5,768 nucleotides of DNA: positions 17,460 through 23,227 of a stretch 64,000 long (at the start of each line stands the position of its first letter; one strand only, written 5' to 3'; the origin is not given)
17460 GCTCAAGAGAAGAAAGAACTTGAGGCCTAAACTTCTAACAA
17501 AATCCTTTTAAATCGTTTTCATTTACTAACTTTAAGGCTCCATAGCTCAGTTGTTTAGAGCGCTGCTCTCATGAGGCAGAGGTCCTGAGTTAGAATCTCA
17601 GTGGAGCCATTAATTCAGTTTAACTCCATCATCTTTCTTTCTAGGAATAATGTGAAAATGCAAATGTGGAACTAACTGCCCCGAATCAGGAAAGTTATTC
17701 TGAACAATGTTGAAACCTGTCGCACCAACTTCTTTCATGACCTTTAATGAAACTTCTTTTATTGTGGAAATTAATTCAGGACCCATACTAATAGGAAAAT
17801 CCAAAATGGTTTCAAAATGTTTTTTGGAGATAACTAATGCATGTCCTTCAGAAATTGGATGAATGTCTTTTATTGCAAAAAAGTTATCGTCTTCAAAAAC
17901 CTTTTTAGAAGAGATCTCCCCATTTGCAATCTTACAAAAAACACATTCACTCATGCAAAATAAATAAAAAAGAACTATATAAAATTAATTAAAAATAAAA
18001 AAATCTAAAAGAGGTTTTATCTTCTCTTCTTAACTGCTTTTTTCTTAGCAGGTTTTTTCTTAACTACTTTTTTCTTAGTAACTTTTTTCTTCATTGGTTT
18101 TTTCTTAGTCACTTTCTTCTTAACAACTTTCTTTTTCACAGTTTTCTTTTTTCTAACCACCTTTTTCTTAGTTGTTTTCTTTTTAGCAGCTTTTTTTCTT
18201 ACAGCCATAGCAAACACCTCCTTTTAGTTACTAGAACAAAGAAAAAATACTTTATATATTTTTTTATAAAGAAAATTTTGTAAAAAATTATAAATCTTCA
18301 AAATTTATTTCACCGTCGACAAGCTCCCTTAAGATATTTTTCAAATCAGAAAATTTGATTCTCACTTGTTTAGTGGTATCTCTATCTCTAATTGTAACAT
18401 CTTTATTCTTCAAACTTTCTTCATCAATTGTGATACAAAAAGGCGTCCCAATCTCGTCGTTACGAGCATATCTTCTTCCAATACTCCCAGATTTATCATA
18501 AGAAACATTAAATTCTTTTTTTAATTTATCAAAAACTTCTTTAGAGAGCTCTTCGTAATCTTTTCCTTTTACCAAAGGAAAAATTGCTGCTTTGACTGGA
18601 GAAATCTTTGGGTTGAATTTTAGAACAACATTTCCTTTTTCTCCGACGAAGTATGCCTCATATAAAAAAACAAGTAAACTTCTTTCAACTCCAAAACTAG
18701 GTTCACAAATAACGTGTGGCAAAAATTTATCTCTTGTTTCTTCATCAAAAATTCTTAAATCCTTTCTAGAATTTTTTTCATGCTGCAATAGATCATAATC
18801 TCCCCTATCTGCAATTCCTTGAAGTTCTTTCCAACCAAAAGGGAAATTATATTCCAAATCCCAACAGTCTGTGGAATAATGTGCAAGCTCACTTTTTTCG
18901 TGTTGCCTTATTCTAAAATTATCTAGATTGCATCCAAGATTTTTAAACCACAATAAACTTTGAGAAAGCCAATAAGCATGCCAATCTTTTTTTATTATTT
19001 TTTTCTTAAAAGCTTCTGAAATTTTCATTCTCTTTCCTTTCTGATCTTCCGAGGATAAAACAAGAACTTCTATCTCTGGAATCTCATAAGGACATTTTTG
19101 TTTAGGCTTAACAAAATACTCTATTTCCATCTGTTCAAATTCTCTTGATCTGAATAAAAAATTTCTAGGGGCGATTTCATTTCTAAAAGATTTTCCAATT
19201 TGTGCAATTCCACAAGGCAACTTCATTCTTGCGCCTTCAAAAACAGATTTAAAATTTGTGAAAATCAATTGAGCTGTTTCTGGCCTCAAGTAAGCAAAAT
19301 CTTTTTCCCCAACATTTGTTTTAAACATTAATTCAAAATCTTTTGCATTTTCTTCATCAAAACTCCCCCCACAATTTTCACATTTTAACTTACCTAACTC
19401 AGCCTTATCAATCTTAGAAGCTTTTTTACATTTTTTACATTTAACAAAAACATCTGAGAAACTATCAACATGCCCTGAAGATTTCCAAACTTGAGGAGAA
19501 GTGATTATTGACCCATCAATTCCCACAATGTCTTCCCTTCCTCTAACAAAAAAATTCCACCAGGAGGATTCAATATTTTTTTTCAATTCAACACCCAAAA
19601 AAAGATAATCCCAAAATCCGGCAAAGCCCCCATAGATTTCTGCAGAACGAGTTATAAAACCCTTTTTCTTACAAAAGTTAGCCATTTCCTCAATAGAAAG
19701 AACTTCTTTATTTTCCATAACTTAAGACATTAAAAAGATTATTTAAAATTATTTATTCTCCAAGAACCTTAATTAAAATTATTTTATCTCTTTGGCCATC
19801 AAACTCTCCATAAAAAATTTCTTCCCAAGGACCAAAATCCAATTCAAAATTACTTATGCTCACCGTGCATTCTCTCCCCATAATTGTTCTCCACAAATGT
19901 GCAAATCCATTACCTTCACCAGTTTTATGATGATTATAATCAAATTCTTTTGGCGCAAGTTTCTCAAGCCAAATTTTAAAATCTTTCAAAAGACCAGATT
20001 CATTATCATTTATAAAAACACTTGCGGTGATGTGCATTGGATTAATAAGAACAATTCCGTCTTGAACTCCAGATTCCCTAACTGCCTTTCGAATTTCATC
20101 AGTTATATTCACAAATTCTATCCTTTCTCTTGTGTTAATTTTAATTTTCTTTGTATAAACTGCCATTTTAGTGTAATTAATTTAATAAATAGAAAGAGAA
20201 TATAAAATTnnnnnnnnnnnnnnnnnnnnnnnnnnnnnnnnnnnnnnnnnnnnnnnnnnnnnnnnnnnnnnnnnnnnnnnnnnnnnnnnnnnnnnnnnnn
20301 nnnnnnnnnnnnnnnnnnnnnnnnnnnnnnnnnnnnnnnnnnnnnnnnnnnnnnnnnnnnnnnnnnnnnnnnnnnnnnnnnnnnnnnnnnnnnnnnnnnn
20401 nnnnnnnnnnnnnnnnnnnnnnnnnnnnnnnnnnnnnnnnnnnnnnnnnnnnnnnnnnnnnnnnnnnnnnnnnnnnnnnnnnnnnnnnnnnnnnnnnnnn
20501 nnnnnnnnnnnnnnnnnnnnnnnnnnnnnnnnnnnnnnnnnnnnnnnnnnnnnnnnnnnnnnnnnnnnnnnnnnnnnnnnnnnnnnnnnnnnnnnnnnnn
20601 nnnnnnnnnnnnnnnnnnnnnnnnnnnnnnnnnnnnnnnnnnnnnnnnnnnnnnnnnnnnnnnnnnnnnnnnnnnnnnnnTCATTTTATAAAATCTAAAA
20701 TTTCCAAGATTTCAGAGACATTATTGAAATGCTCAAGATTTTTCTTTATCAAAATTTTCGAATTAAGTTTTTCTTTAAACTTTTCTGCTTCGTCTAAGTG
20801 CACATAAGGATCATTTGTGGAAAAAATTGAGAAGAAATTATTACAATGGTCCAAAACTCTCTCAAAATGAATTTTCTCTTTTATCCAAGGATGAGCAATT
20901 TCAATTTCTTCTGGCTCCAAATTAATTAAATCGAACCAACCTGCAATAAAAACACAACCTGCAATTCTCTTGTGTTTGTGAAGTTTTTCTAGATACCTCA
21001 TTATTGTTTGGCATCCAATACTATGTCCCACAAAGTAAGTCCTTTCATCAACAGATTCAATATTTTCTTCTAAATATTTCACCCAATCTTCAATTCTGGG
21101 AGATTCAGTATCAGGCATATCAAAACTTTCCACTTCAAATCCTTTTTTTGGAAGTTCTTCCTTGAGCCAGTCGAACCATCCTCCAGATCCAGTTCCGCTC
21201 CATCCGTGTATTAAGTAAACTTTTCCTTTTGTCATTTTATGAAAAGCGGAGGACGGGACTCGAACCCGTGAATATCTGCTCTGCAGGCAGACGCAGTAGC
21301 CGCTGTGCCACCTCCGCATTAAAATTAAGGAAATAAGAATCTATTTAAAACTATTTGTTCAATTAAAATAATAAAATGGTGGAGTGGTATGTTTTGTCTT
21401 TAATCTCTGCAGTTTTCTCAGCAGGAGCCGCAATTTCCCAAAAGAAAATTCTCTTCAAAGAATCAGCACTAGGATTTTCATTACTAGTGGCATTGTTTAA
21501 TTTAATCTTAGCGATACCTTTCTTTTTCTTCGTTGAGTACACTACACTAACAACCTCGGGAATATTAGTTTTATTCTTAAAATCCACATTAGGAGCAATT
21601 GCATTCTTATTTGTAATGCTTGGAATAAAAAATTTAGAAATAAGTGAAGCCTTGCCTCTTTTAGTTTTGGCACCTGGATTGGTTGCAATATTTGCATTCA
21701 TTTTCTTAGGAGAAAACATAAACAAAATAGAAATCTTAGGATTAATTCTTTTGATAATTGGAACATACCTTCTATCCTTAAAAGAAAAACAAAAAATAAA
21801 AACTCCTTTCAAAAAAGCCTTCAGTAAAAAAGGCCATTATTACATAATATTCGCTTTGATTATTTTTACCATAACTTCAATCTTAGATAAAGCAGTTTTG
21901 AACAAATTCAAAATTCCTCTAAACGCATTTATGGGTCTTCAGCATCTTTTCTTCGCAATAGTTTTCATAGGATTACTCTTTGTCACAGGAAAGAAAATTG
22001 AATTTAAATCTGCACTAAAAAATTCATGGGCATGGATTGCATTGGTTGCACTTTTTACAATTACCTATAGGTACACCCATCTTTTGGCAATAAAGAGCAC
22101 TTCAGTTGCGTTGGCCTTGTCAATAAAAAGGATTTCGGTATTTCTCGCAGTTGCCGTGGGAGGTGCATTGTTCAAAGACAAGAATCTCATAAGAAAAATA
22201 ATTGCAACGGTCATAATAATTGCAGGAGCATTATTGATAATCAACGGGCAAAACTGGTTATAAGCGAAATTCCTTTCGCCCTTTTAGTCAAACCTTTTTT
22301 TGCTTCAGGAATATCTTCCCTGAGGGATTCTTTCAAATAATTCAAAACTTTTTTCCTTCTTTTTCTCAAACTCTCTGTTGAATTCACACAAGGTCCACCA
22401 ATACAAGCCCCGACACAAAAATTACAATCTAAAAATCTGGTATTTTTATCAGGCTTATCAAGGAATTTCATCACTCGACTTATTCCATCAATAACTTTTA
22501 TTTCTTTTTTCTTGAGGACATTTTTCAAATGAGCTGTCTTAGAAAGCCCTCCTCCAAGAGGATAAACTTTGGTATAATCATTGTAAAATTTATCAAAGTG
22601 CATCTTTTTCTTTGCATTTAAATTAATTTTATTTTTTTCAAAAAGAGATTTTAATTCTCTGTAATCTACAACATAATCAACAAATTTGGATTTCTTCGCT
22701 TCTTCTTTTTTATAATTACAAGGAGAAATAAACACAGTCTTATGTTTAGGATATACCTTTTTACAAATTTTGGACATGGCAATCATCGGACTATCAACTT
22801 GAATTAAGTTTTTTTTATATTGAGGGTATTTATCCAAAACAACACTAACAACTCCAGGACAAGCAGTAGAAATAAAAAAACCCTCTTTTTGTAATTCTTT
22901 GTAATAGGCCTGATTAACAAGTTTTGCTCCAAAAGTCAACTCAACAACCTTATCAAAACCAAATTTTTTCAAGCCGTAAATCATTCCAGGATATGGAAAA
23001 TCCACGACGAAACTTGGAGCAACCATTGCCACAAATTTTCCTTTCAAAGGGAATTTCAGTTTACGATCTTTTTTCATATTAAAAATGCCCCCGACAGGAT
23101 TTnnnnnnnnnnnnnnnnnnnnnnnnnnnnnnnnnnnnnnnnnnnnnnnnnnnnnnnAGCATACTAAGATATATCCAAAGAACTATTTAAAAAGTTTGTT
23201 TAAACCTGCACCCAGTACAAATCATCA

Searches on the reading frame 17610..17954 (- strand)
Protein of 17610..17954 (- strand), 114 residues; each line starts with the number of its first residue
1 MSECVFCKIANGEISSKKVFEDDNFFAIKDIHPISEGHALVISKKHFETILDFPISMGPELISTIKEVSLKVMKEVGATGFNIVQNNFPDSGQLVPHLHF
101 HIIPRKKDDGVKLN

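Call 26: search_protein_families(library=pfam, proteins=[window:17610-17954:-], max_evalue=0.001)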
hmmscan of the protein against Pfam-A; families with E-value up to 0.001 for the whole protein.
window:17610-17954:- (114 aa): 2 families
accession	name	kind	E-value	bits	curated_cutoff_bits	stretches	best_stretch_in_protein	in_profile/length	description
PF01230.28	HIT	-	2.9e-24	86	21.5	1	12-107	2-97/98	HIT domain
PF11969.13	DcpS_C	-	8.4e-18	65.3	24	1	3-107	1-104/114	Scavenger mRNA decapping enzyme C-term binding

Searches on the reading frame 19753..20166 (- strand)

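Call 26: search_protein_families(library=pfam, proteins=[window:19753-20166:-], max_evalue=0.001)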
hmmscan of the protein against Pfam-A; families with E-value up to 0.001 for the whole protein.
window:19753-20166:- (137 aa): 1 family
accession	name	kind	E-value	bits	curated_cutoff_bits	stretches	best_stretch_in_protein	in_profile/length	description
PF01894.22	UPF0047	-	3e-33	114.9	27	1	20-133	1-116/117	Uncharacterised protein family UPF0047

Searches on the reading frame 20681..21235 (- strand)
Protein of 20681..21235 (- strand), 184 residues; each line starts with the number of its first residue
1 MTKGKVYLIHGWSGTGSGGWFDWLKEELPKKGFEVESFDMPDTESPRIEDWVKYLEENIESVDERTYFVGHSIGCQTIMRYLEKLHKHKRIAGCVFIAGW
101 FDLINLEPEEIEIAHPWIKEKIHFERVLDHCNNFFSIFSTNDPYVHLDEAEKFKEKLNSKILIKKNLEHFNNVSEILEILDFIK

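Call 11: search_protein_families(library=pfam, proteins=[window:20681-21235:-], max_evalue=0.01)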
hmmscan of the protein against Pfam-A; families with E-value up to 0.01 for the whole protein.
window:20681-21235:- (184 aa): 9 families
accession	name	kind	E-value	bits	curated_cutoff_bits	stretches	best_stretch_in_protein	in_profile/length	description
PF06821.19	Ser_hydrolase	-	3.4e-25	89.4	22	1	7-173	2-157/172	Serine hydrolase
PF00561.26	Abhydrolase_1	-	2e-10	41.2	25.8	1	6-162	3-170/245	alpha/beta hydrolase fold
PF12697.13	Abhydrolase_6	-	1.3e-06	29.7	26.3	1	6-116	1-110/217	Alpha/beta hydrolase family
PF10230.15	LIDHydrolase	-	5.2e-06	26.8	27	1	52-102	69-121/262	Lipid-droplet associated hydrolase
PF08538.16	DUF1749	-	7.7e-05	22.4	24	1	47-98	86-141/299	Protein of unknown function (DUF1749)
PF12146.15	Hydrolase_4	-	0.00026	20.8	27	1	3-105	4-115/239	Serine aminopeptidase, S33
PF06028.17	DUF915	-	0.0022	17.8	22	1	64-107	103-149/255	Alpha/beta hydrolase of unknown function (DUF915)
PF12695.13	Abhydrolase_5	-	0.0032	17.7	27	0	25-101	19-91/164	Alpha/beta hydrolase family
PF22749.2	Arb2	-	0.0083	15.9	26.8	0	30-110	158-241/260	Arb2 domain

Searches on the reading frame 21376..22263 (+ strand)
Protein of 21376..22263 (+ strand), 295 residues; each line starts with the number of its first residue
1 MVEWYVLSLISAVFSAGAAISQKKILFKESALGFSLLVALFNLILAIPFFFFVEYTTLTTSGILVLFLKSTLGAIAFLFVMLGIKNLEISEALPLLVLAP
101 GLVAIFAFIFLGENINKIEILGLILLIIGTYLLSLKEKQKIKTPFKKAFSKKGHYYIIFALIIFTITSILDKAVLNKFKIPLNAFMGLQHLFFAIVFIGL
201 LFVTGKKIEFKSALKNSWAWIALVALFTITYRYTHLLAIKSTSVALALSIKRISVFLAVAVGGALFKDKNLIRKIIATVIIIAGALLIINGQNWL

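Call 11: search_protein_families(library=pfam, proteins=[window:21376-22263:+], max_evalue=0.01)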
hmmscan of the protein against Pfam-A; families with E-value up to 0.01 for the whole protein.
window:21376-22263:+ (295 aa): 2 families
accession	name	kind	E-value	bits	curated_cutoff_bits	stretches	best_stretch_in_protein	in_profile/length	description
PF00892.27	EamA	-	1.8e-24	87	28.2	2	4-134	3-134/135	EamA-like transporter family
PF03151.22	TPT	-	1.2e-06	28.6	30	1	165-287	15-134/291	Triose-phosphate Transporter family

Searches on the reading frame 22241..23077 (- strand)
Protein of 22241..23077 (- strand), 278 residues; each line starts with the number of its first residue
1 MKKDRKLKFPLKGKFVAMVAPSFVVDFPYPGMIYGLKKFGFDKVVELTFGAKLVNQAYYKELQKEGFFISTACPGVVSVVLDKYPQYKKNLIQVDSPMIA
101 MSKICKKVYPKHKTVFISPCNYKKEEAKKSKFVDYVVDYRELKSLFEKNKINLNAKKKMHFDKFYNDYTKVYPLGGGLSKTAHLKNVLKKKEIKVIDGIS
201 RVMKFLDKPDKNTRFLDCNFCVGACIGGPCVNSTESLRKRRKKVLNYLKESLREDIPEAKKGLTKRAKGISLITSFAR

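Call 11: search_protein_families(library=pfam, proteins=[window:22241-23077:-], max_evalue=0.01)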
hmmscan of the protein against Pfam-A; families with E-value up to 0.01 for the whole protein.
window:22241-23077:- (278 aa): 1 family
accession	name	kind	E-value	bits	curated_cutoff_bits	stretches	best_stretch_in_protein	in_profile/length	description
PF02906.19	Fe_hyd_lg_C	-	9.9e-42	143.7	22.1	1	14-229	2-245/245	Iron only hydrogenase large subunit, C-terminal domain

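Call 16: find_encoding_contigs(protein=window:22241-23077:-, flank=10000, max_places=6)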
Protein window:22241-23077:- (278 aa): 3 contigs read that carry it; 3 places shown.
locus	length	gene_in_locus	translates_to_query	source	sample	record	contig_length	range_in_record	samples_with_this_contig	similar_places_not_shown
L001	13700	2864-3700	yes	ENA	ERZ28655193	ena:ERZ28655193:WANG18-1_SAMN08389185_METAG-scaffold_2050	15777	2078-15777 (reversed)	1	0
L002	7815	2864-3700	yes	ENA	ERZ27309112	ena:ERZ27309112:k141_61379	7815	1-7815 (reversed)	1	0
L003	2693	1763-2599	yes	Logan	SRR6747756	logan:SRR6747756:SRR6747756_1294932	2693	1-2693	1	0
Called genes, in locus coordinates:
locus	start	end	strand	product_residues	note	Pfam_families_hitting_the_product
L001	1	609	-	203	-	?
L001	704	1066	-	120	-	PF01201:Ribosomal_S8e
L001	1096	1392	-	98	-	-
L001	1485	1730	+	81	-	PF01423:LSM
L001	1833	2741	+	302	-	PF23023:Anti-Pycsar_Apyc1, PF00753:Lactamase_B, PF13691:Lactamase_B_4, PF12706:Lactamase_B_2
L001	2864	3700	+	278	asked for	PF02906:Fe_hyd_lg_C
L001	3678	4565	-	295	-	PF00892:EamA, PF03151:TPT (weak)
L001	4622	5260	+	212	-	PF00561:Abhydrolase_1, PF06821:Ser_hydrolase, PF12697:Abhydrolase_6 (weak), PF10230:LIDHydrolase (faint)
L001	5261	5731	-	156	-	-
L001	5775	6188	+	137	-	PF01894:YjbQ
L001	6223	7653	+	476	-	PF00587:tRNA-synt_2b (weak), PF03129:HGTP_anticodon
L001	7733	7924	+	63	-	-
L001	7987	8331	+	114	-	PF11969:DcpS_C, PF01230:HIT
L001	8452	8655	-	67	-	PF00833:Ribosomal_S17e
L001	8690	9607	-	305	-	-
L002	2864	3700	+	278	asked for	PF02906:Fe_hyd_lg_C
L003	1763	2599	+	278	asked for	PF02906:Fe_hyd_lg_C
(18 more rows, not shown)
